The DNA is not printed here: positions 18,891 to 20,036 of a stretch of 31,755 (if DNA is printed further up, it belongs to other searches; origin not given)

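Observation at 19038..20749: Translationally coupled sensor-nucleotidyltransferase plus metallophosphoesterase: candidate undescribed writer/eraser nucleotide-signalling module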

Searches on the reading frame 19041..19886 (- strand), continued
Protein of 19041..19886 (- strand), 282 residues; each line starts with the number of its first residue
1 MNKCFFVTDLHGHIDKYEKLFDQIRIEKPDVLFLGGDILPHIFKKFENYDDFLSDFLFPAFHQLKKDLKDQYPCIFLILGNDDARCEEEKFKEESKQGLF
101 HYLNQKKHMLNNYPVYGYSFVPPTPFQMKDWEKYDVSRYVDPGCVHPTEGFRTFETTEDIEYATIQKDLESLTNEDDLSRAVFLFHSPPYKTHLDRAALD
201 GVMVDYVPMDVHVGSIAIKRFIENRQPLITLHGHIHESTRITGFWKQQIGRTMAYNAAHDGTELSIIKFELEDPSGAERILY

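Call 51: search_protein_families(library=pfam, proteins=[L064:989-3970:+, L050:4637-5971:-, L050:6857-7756:-, L121:4699-5808:+, L121:7155-7787:+, L111:1689-5141:+, L093:2074-5574:+], max_evalue=0.001)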
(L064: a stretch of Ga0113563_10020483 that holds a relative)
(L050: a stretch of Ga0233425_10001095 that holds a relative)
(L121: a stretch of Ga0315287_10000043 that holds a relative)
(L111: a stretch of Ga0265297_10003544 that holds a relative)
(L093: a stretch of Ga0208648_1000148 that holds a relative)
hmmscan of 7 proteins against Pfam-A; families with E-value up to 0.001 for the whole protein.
L064:989-3970:+ (994 aa): 3 families
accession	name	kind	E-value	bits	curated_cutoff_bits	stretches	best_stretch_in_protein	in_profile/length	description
PF01326.24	PPDK_N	-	6.5e-39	134.6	27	1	437-813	3-319/328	Pyruvate phosphate dikinase, AMP/ATP-binding domain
PF00072.30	Response_reg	-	5.5e-06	27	30.2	1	47-125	5-80/111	Response regulator receiver domain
PF19027.5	DUF5752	-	0.00028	20.7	23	0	338-410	19-105/208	Family of unknown function (DUF5752)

L050:4637-5971:- (444 aa): 3 families
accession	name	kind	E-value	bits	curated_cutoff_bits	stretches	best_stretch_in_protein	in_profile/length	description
PF03453.22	MoeA_N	-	4.2e-46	157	30.8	1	55-212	1-160/160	MoeA N-terminal region (domain I and II)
PF00994.29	MoCF_biosynth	-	3.2e-26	92.2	26.6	1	226-361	2-142/144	Probable molybdopterin binding domain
PF03454.20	MoeA_C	-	9.3e-08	32.6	22.1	1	381-442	6-70/72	MoeA C-terminal region (domain IV)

L050:6857-7756:- (299 aa): 2 families
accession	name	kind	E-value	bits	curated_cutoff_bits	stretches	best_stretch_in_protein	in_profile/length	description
PF13354.11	Beta-lactamase2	-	1e-39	136.5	22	1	42-269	1-214/214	Beta-lactamase enzyme family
PF00144.29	Beta-lactamase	-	2e-09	37.6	27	1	39-132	29-109/329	Beta-lactamase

L121:4699-5808:+ (370 aa): 2 families
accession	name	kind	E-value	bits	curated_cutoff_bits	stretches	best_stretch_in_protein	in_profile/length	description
PF00589.27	Phage_integrase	-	2.4e-36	125.5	27.1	1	180-335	2-169/172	Phage integrase family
PF13102.12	Phage_int_SAM_5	-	7.2e-05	23.5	22.3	1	74-167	5-97/98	Phage integrase SAM-like domain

L121:7155-7787:+ (211 aa): 1 family
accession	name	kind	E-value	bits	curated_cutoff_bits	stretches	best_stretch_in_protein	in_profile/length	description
PF00551.24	Formyl_trans_N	-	1.1e-55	188.6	26.1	1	12-191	2-181/181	Formyl transferase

L111:1689-5141:+ (1151 aa): 2 families
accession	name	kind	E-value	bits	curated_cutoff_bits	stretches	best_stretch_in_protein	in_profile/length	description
PF01326.24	PPDK_N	-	4.5e-40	138.4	27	1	602-975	3-317/328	Pyruvate phosphate dikinase, AMP/ATP-binding domain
PF00072.30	Response_reg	-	4.5e-06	27.2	30.2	0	375-459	11-86/111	Response regulator receiver domain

L093:2074-5574:+ (1167 aa): 1 family
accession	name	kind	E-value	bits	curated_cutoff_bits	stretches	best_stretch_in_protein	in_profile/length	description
PF01326.24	PPDK_N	-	3.2e-39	135.5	27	1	618-984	4-311/328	Pyruvate phosphate dikinase, AMP/ATP-binding domain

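Call 71: find_related_loci(query=A3, collection=viral_contigs, flank=5000)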
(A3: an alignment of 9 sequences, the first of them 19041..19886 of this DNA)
Query A3 (282 aa) in viral_contigs; peptide patterns used: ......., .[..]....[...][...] (x = any residue, [..] = any of these).
292 stretches matched a pattern, but none encodes a relative of the query by tblastn (E <= 1e-3).
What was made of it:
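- On CD-NTase / CBASS or other catalogued defence systems: The module is absent from viral contigs (call 71).
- No relatives in 2.9 million viral contigs (call 71).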

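Call 72: search_dna_similar(query=window:19041-19886:-, collection=plasmids, mode=protein, max_rows=10)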
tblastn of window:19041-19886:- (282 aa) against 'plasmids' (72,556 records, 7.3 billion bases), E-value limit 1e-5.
Records with a match: 3; places in all: 4; records where one place covers at least 80% of the query: 2.
Best place of each record, by identity: <60% 3.
By first word of the organism name: Desulforapulum 1; Halobellus 1; Thermomicrobium 1.
By predicted mobility (MOB-suite, as given by PLSDB): non-mobilizable 2; mobilizable 1.
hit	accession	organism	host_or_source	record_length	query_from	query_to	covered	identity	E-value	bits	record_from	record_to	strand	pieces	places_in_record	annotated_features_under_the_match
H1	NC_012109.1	Desulforapulum autotrophicum HRM2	-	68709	3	254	89%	32.1%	1e-24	110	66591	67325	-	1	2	metallophosphoesterase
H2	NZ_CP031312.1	Halobellus limi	Cell culture,Taibei marine solar ...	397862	1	266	94%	26.8%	3e-12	74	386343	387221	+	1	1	metallophosphoesterase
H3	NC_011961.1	Thermomicrobium roseum DSM 5159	-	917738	177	256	28%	42.4%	2e-8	62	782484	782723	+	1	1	metallophosphoesterase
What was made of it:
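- Only 3 distant hits in 72,556 plasmids (call 72). No relatives in 2.9 million viral contigs, and only 3 distant hits on plasmids (calls 71, 72).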
